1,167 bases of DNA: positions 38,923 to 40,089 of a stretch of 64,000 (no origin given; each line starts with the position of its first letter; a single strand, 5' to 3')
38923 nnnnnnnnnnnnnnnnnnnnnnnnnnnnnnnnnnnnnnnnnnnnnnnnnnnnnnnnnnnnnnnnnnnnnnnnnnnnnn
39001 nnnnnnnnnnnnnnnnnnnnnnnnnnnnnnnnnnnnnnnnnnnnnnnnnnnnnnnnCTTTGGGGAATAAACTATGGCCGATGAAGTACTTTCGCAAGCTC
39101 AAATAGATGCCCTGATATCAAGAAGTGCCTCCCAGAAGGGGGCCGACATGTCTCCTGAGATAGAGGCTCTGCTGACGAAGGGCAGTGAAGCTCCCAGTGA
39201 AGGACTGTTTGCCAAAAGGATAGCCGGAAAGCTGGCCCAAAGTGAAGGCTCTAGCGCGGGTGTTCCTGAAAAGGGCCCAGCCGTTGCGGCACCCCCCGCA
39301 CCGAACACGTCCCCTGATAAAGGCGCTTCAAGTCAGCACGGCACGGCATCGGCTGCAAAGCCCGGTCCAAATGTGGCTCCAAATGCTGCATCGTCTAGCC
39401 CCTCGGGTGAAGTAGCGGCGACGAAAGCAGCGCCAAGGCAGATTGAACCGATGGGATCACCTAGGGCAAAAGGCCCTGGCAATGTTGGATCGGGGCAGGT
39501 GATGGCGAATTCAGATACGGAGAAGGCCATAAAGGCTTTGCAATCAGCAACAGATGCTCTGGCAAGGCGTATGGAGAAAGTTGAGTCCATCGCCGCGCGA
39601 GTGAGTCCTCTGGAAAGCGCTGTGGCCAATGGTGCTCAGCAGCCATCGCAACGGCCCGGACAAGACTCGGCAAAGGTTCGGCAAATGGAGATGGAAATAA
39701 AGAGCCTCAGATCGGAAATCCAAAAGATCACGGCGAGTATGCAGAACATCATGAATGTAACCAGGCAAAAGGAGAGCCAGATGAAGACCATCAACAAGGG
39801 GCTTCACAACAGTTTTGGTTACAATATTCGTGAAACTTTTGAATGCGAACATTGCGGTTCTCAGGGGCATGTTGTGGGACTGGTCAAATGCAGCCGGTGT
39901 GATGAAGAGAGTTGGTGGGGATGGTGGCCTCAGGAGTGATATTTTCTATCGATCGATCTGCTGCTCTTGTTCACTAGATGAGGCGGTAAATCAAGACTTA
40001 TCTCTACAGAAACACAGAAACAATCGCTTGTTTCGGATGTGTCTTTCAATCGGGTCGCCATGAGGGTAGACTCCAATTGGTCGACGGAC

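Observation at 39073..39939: Protein combining a FliM-type CheY-P docking peptide with a coiled coil and a C-terminal zinc ribbon, as the last gene of the che cluster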

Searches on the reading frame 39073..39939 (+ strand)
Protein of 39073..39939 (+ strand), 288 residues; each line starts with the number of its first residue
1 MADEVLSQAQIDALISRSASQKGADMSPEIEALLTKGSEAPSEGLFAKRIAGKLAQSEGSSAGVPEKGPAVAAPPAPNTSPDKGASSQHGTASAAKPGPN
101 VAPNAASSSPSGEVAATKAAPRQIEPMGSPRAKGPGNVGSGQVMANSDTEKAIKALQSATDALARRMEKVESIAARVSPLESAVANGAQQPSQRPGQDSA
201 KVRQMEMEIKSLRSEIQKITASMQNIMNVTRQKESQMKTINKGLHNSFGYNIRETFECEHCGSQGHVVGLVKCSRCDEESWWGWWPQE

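Call 6: search_protein_families(library=pfam, proteins=[window:39073-39939:+], max_evalue=0.1)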
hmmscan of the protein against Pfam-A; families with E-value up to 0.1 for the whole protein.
window:39073-39939:+ (288 aa): 14 families
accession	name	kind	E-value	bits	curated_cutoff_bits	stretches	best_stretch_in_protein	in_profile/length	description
PF23991.1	DUF7310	-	0.0012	19.8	40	0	173-226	1-56/83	Coiled-coil region of unknown function (DUF7310)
PF05667.16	CCDC22_CC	-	0.0048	16.5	39.2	1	165-242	174-366/477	CCDC22 protein coiled-coil region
PF24670.1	DUF7653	-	0.0076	16.8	27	1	186-233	77-124/125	Domain of unknown function (DUF7653)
PF10046.14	BLOC1_2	-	0.012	16.3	33.4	0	147-185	44-82/96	Biogenesis of lysosome-related organelles complex-1 subunit 2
PF23921.1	DUF7260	-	0.015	15.2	27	1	148-235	120-205/242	Domain of unknown function (DUF7260)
PF15960.10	DUF4763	-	0.019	14.6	30.1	1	163-243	43-128/236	Domain of unknown function (DUF4763)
PF16043.11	DUF4795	-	0.042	13.7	34.8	0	196-244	3-51/208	Domain of unknown function (DUF4795)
PF20878.2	REST_helical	-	0.054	14.2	27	0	192-219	18-45/65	Helical region in REST corepressor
PF09787.14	Golgin_A5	-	0.054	13.5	31.7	1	182-239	43-100/305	Golgin subfamily A member 5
PF05769.16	SIKE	-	0.056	13.8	24.3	1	148-242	20-115/180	SIKE family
PF03961.19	FapA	-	0.061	13.4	31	1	147-247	152-244/272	Flagellar Assembly Protein A beta solenoid domain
PF02996.22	Prefoldin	-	0.07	13.5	23.2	0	143-175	69-101/120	Prefoldin subunit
PF08286.16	Spc24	-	0.094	13.4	25.3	0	201-237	12-48/109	Spc24 subunit of Ndc80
PF16746.10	BAR_3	-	0.096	12.7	31.7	0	201-250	16-65/235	BAR domain of APPL family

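Call 7: find_homologous_proteins(query=window:39073-39936:+, max_evalue=0.001)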
Query window:39073-39936:+ (288 aa): 4 proteins with E <= 0.001 among 3192 candidates.
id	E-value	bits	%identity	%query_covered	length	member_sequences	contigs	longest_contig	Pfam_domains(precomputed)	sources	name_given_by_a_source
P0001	1.2e-179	614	100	100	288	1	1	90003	-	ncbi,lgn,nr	ncbi:MAG: hypothetical protein PHV74_00785 [Dehalococcoidia bacterium]|nr:hypothetical protein [Deha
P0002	4.5e-72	261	47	100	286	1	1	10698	-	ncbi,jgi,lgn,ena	ncbi:MAG: hypothetical protein WC749_06355 [Dehalococcoidia bacterium]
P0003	4.6e-44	169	35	99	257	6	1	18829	-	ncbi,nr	ncbi:hypothetical protein M1O17_01770 [Dehalococcoidia bacterium]|nr:hypothetical protein [Dehalococ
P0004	1.8e-6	46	34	25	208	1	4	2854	-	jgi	-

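Call 13: find_encoding_contigs(protein=P0002, flank=10000, max_places=3)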
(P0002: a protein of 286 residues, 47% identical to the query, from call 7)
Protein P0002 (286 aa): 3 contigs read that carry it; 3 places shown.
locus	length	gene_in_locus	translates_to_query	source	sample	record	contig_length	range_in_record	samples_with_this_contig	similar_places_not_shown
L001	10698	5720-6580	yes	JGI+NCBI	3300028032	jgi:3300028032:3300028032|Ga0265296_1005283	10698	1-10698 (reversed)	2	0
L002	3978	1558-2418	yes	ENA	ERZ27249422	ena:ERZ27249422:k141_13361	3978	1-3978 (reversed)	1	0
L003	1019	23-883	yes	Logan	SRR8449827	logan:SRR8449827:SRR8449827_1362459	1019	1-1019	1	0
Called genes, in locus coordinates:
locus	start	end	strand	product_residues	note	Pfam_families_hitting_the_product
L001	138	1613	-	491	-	PF01943:Polysacc_synt, PF13440:Polysacc_synt_3, PF03023:MurJ, PF01554:MatE (weak)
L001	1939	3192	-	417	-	PF01210:NAD_Gly3P_dh_N (faint), PF03446:NAD_binding_2 (weak), PF03721:UDPG_MGDP_dh_N, PF00984:UDPG_MGDP_dh, PF03720:UDPG_MGDP_dh_C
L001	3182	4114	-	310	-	PF01073:3Beta_HSD, PF01370:Epimerase, PF02719:Polysacc_synt_2, PF04321:RmlD_sub_bind, PF05368:NmrA, PF07993:NAD_binding_4, PF13460:NAD_binding_10, PF16363:GDP_Man_Dehyd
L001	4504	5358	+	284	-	PF03705:CheR_N, PF01739:CheR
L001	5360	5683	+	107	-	-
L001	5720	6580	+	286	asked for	-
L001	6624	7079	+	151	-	-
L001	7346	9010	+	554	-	PF03253:UT, PF01551:Peptidase_M23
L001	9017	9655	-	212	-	PF13483:Lactamase_B_3, PF12706:Lactamase_B_2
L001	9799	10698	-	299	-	PF04055:Radical_SAM, PF06968:BATS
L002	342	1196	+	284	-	PF03705:CheR_N, PF01739:CheR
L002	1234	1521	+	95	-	-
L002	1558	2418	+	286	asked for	-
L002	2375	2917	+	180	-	-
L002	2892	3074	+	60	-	-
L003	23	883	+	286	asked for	-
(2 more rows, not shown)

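Call 14: find_encoding_contigs(protein=P0003, flank=10000, max_places=3)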
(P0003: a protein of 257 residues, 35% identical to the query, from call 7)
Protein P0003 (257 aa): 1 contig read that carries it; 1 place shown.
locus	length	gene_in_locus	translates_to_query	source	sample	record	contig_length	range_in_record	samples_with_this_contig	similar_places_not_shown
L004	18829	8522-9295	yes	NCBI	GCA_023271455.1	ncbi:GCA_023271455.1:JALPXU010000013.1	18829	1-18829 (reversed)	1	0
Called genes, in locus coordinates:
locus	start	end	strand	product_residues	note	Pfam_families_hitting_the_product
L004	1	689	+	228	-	?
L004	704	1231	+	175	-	PF01584:CheW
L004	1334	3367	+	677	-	PF01627:Hpt, PF07194:P2, PF02895:H-kinase_dim, PF02518:HATPase_c, PF01584:CheW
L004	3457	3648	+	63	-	-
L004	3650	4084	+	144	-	PF04509:CheC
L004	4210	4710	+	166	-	PF03975:CheD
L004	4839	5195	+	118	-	PF00072:Response_reg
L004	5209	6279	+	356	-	PF00072:Response_reg, PF01339:CheB_methylest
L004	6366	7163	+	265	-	PF03705:CheR_N, PF01739:CheR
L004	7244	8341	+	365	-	PF13487:HD_5, PF01966:HD (weak)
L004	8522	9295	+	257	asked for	-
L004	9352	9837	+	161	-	-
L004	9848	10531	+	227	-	-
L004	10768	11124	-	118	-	-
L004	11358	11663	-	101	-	PF10387:DUF2442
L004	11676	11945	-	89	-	PF13711:DUF4160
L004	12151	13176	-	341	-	PF01210:NAD_Gly3P_dh_N, PF02558:ApbA, PF03446:NAD_binding_2 (weak), PF03807:F420_oxidored (weak), PF07479:NAD_Gly3P_dh_C, PF20618:GPD_NAD_C_bact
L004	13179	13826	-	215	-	PF02660:G3P_acyltransf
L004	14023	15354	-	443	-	PF00005:ABC_tran (faint), PF00009:GTP_EFTU, PF01926:MMR_HSR1, PF02421:FeoB_N, PF00009:GTP_EFTU, PF01926:MMR_HSR1, PF02421:FeoB_N, PF14714:KH_dom-like, +7 more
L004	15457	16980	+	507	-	PF13541:ChlI, PF01078:Mg_chelatase, PF07728:AAA_5 (faint), PF13335:Mg_chelatase_C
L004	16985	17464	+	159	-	PF04306:DUF456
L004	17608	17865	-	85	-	PF01713:Smr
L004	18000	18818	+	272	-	PF01656:CbiA, PF02374:ArsA_ATPase (weak), PF10609:ParA (faint), PF13614:AAA_31, PF16575:CLP1_P (faint)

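Call 15: find_encoding_contigs(protein=P0004, flank=10000, max_places=4)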
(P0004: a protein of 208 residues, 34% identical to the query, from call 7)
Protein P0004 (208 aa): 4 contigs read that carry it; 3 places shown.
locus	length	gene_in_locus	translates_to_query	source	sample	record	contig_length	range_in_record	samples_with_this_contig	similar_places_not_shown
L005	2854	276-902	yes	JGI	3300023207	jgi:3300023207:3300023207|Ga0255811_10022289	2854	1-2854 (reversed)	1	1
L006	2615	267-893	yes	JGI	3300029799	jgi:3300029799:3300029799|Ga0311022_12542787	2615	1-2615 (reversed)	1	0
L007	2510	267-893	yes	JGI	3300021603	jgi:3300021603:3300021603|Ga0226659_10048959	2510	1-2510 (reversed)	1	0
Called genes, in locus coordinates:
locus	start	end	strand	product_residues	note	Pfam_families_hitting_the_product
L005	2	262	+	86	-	?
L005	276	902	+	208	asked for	-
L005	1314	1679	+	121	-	PF09862:DUF2089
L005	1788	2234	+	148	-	PF22746:SHOCT-like_DUF2089-C (weak)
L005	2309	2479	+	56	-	-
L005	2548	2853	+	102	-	?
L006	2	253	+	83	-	?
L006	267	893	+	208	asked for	-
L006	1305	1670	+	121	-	PF09862:DUF2089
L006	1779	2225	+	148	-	PF22746:SHOCT-like_DUF2089-C (weak)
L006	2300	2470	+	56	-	-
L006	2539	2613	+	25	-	?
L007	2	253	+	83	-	?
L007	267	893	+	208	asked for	-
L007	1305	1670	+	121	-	PF09862:DUF2089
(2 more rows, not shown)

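Call 26: search_protein_representatives(protein=window:39073-39936:+)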
Query: 288 residues. Proteins with E-value up to 0.001 (for the whole library): 304; up to 1e-10: 68; up to 1e-30: 3. The best 150 are listed.
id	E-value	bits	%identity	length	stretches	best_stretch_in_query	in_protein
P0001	3.7e-180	613.9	100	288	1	1-288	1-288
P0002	1.4e-72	261.2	50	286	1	1-288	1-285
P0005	1.9e-44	169.1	42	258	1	1-288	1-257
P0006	6.9e-30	121.4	38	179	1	123-287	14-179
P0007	7.5e-29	117.9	39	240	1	75-288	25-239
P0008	2.1e-27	113.2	41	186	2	173-288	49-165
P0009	1.0e-25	107.7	37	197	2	149-288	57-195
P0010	2.2e-24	103.3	33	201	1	105-287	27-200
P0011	1.1e-21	94.4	34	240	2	207-288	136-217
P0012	2.6e-20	90.0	34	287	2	171-288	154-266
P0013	6.3e-19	85.4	37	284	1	192-288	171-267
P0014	1.1e-18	84.7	36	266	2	173-288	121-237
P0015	1.2e-17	81.3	32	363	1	152-287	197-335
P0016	1.1e-16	78.1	35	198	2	204-287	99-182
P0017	3.1e-16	76.6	32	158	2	170-287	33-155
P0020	1.4e-15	74.4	27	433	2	134-287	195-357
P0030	3.7e-13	66.5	37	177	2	193-287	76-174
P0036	8.5e-13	65.3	38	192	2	184-287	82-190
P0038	1.2e-12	64.8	30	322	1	1-288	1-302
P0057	1.2e-11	61.5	35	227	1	194-287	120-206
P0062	2.8e-11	60.3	33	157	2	199-287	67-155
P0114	1.1e-08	51.8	33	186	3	249-287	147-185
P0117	1.2e-08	51.8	31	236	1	183-287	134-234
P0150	5.8e-08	49.5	27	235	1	200-287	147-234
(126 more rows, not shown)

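Call 29: search_protein_families(library=ncbifam, proteins=[P0001, P0017, P0030, P0036, P0062, P0114, P0117, P0150, P0057, P0020], max_evalue=0.1)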
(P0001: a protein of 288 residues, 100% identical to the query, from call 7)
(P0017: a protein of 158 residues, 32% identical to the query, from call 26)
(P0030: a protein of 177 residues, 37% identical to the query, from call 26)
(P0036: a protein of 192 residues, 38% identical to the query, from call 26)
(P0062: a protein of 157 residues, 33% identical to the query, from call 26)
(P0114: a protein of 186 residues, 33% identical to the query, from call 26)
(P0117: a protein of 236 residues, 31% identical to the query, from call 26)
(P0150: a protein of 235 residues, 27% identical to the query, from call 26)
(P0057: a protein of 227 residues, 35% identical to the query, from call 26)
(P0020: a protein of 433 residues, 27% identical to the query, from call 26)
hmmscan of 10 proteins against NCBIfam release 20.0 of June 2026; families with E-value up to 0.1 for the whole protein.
P0001 (288 aa): 11 families
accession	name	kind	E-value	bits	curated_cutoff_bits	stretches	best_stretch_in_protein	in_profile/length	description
NF045487.1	ASRP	equivalog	0.00015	20.6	300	1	154-242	369-460/593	archaea-specific SMC-related protein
TIGR00293.1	TIGR00293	equivalog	0.00053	20.1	53.9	0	138-193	74-128/129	prefoldin subunit alpha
NF009648.0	PRK13182.1-4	equivalog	0.0027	17.8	170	1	145-239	79-169/184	chromosome-anchoring protein RacA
NF047516.1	LA_3659_fam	equivalog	0.0038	16.8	36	1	147-250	61-171/221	LA_3659 family protein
NF047514.1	SpiroCoCo_N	equivalog_domain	0.0038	16.8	75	1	147-250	61-171/221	SpiroCoCo family coiled-coil protein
TIGR02168.1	SMC_prok_B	equivalog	0.012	13.4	567.35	1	148-244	802-898/1181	chromosome segregation protein SMC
TIGR02169.1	SMC_prok_A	equivalog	0.027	12.1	729.4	1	146-244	423-521/1165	chromosome segregation protein SMC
TIGR04211.1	SH3_and_anchor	equivalog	0.029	14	65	1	142-240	57-158/198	TIGR04211 family SH3 domain-containing protein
NF051880.1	FlagAsmCDGMPTipF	equivalog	0.031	13.1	600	1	143-240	55-153/421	flagella assembly cyclic-di-GMP phosphodiesterase TipF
NF003034.1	PRK03918.1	equivalog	0.054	11.4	700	1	149-236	160-250/878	DNA double-strand break repair ATPase Rad50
NF052612.1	sll0565_fam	equivalog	0.066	13.6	50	0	148-224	2-72/106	sll0565 family protein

P0017 (158 aa): 1 family
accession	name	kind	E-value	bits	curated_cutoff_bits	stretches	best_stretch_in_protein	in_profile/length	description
NF011312.0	PRK14723.1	equivalog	0.031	12.8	951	1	42-115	47-116/768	flagellar biosynthesis regulator FlhF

P0030 (177 aa): 11 families
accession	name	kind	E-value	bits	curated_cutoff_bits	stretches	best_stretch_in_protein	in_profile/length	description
NF033928.1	alph_xenorhab_A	subfamily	0.0073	15.6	125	1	51-106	158-208/339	alpha-xenorhabdolysin family binary toxin subunit A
NF033885.1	conj_TraP_IncI1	equivalog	0.014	15.1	135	1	54-108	85-139/217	conjugal transfer protein TraP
NF045487.1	ASRP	equivalog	0.015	13.9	300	1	67-151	240-309/593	archaea-specific SMC-related protein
NF052682.1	morpho_FcmC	equivalog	0.016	15.5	90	1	59-118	49-109/159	filament morphology membrane protein FcmC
NF047386.1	T4SS_SepA_fam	subfamily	0.02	14.7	110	1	11-111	27-127/182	T4SS efffector SepA family protein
NF038218.1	IcmG_DotF_IVB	equivalog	0.033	13.8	200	1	29-128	79-172/266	type IVB secretion system protein IcmG/DotF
NF041042.1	FslE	exception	0.033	12.7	800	1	58-122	23-86/505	rhizoferrin import outer membrane protein FslE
NF003810.1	PRK05399.1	equivalog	0.035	12.8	480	1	33-123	346-435/793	DNA mismatch repair protein MutS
NF002137.0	PRK00977.1-1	equivalog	0.045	13.7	94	0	69-106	6-43/80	exodeoxyribonuclease VII small subunit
NF051867.1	ProtaseAdptRcdA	equivalog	0.048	13.6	170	1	63-123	96-156/158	protease adaptor protein RcdA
NF038025.1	dapto_LiaX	exception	0.053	12.2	350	1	6-109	14-112/512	daptomycin-sensing surface protein LiaX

P0036 (192 aa): 9 families
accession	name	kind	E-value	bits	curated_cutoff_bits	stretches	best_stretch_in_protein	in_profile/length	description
NF005304.0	PRK06835.1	equivalog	0.00032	19.9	215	1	92-178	29-117/330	ATP-binding protein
NF047515.1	SpiroCoCo_C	equivalog_domain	0.0019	17.4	125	1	86-145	122-180/313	SpiroCoCo family coiled-coil protein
NF008644.1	PRK11637.1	equivalog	0.0032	16.5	270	1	84-140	45-101/385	murein hydrolase activator EnvC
NF048001.1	GTP_morpho_1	equivalog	0.016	15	50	1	90-114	22-46/70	GTA head formation protein, RCAP_rcc01685 family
TIGR04211.1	SH3_and_anchor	equivalog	0.016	14.8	65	1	83-145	64-132/198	TIGR04211 family SH3 domain-containing protein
NF045487.1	ASRP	equivalog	0.02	13.5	300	1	85-166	242-308/593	archaea-specific SMC-related protein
NF003357.0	PRK04406.1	equivalog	0.062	13.5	122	1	86-138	5-53/75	hypothetical protein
NF040877.1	SE1832_fam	equivalog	0.063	13.2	45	0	87-114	23-50/51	SE1832 family protein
NF052682.1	morpho_FcmC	equivalog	0.068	13.5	90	1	86-140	61-115/159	filament morphology membrane protein FcmC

P0062 (157 aa): 15 families
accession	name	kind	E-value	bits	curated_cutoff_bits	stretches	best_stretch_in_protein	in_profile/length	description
NF005304.0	PRK06835.1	equivalog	0.00014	21.1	215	1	53-143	21-117/330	ATP-binding protein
NF045487.1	ASRP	equivalog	0.0012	17.5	300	1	53-113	385-446/593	archaea-specific SMC-related protein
TIGR04211.1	SH3_and_anchor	equivalog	0.0038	16.9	65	1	53-111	103-161/198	TIGR04211 family SH3 domain-containing protein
TIGR00996.1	Mtu_fam_mce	paralog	0.0082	15.4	140.5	1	48-114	175-241/291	MCE family protein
TIGR00833.1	actII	subfamily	0.014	13.7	874.7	1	41-116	464-539/910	MMPL family RND transporter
TIGR02168.1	SMC_prok_B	equivalog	0.015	13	567.35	1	51-113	753-815/1181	chromosome segregation protein SMC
NF007139.0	PRK09585.1-3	equivalog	0.017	14.2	367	1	49-106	303-360/370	anhydro-N-acetylmuramic acid kinase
NF009648.0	PRK13182.1-4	equivalog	0.026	14.6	170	1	52-104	103-157/184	chromosome-anchoring protein RacA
NF001421.0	PRK00295.1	equivalog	0.039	14.2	95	0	55-111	2-62/68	hypothetical protein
NF008438.0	PRK11281.1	equivalog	0.053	11.2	991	1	42-111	116-185/1113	mechanosensitive channel MscK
NF033885.1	conj_TraP_IncI1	equivalog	0.067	12.9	135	1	33-109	65-141/217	conjugal transfer protein TraP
NF047515.1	SpiroCoCo_C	equivalog_domain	0.085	12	125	0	47-104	31-88/313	SpiroCoCo family coiled-coil protein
TIGR03930.1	WXG100_ESAT6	subfamily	0.09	13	44.85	0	46-113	13-82/90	WXG100 family type VII secretion target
NF047516.1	LA_3659_fam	equivalog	0.09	12.3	36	0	49-102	31-85/221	LA_3659 family protein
NF047514.1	SpiroCoCo_N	equivalog_domain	0.09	12.3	75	0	49-102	31-85/221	SpiroCoCo family coiled-coil protein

P0114 (186 aa): 3 families
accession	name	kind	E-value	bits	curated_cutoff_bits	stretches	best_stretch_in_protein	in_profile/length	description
NF003146.0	PRK04081.1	equivalog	0.038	13.4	194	1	4-36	81-113/207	hypothetical protein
NF045487.1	ASRP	equivalog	0.065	11.8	300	1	79-143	337-400/593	archaea-specific SMC-related protein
TIGR01458.1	HAD-SF-IIA-hyp3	hypoth_equivalog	0.088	12.1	175.95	0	70-132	39-101/257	TIGR01458 family HAD-type hydrolase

P0117 (236 aa): 4 families
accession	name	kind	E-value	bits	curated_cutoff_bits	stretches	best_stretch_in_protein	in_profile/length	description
NF005846.3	PRK07764.1-6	equivalog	0.0027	16.8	625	1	32-180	422-564/628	DNA polymerase III subunit gamma and tau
NF033761.1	gliding_GltJ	equivalog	0.018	14.2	450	1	36-148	402-505/671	adventurous gliding motility protein GltJ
NF005411.0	PRK06975.1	equivalog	0.021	13.1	414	1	74-201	276-403/660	fused uroporphyrinogen-III synthase HemD/membrane protein HemX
NF005995.1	PRK08119.1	equivalog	0.091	12.2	218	0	5-31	2-27/376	flagellar motor switch phosphatase FliY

P0150 (235 aa): 2 families
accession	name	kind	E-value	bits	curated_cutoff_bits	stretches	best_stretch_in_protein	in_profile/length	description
NF038218.1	IcmG_DotF_IVB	equivalog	0.0022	17.7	200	1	103-187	100-164/266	type IVB secretion system protein IcmG/DotF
NF033885.1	conj_TraP_IncI1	equivalog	0.0047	16.7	135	1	95-194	35-133/217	conjugal transfer protein TraP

P0057 (227 aa): 14 families
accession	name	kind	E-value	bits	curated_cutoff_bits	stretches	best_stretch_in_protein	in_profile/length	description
NF047515.1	SpiroCoCo_C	equivalog_domain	0.0006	19.1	125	1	71-167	164-255/313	SpiroCoCo family coiled-coil protein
NF010247.0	PRK13694.1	subfamily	0.0051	16.5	94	1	72-105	11-44/83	hypothetical protein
NF033885.1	conj_TraP_IncI1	equivalog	0.0055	16.5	135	1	9-141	19-143/217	conjugal transfer protein TraP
NF045487.1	ASRP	equivalog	0.0065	15.1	300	1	75-183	206-309/593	archaea-specific SMC-related protein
NF038218.1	IcmG_DotF_IVB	equivalog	0.0069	16.1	200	1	38-165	71-184/266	type IVB secretion system protein IcmG/DotF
NF003034.1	PRK03918.1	equivalog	0.013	13.5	700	1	58-161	185-287/878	DNA double-strand break repair ATPase Rad50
TIGR02168.1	SMC_prok_B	equivalog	0.023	12.4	567.35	1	74-180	411-519/1181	chromosome segregation protein SMC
NF047388.1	SA1320_fam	subfamily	0.058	11.8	230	1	80-172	487-581/644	SA1320 family protein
NF011925.1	PRK15396.1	subfamily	0.064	13.5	108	0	138-165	30-57/78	major outer membrane lipoprotein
TIGR02419.1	C4_traR_proteo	subfamily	0.069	13.7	59.7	0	144-183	1-41/64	phage/conjugal plasmid C-4 type zinc finger protein, TraR family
TIGR00634.1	recN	equivalog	0.081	11.8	407.85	1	63-165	202-305/563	DNA repair protein RecN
NF053563.1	Rkd4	equivalog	0.082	11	860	1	75-163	320-407/747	arcadin-4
TIGR00996.1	Mtu_fam_mce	paralog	0.086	12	140.5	0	74-168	189-283/291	MCE family protein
NF003413.0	PRK04778.1-7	equivalog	0.094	11.1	556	0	75-165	317-406/564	septation ring formation regulator EzrA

P0020 (433 aa): 15 families
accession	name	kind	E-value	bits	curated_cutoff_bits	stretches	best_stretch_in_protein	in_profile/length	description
NF005304.0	PRK06835.1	equivalog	0.00022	20.4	215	1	235-344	6-116/330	ATP-binding protein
NF047515.1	SpiroCoCo_C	equivalog_domain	0.00039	19.7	125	1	166-314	38-182/313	SpiroCoCo family coiled-coil protein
NF002572.0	PRK02224.1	equivalog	0.00046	18.6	1087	1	170-311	482-619/888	DNA double-strand break repair ATPase Rad50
TIGR02169.1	SMC_prok_A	equivalog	0.00052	17.8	729.4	1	201-308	347-515/1165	chromosome segregation protein SMC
TIGR02985.1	Sig70_bacteroi1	subfamily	0.00075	19.7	126.4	1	239-315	75-148/162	RNA polymerase sigma-70 factor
NF003034.1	PRK03918.1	equivalog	0.0017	16.4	700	1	188-305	177-345/878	DNA double-strand break repair ATPase Rad50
TIGR02168.1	SMC_prok_B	equivalog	0.019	12.7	567.35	1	169-296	692-880/1181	chromosome segregation protein SMC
NF041244.1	IglI_fam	subfamily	0.022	14.6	100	1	165-284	86-207/290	type VI secretion system protein IglI family protein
TIGR02956.1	TMAO_torS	equivalog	0.024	12.7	676.5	1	251-317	91-158/967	TMAO reductase system sensor histidine kinase/response regulator TorS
NF008438.0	PRK11281.1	equivalog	0.025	12.3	991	1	166-317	39-182/1113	mechanosensitive channel MscK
NF047516.1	LA_3659_fam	equivalog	0.042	13.4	36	1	170-299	82-211/221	LA_3659 family protein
NF047514.1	SpiroCoCo_N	equivalog_domain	0.042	13.4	75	1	170-299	82-211/221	SpiroCoCo family coiled-coil protein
TIGR04527.1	mycoplas_twoTM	subfamily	0.058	13.1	125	1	188-299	48-165/248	MG_279/MG_280 family protein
NF033914.0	antiphage_ZorA_1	subfamily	0.08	11.2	190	0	184-300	363-480/619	anti-phage ZorAB system protein ZorA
TIGR04211.1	SH3_and_anchor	equivalog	0.092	12.3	65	0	212-299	66-161/198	TIGR04211 family SH3 domain-containing protein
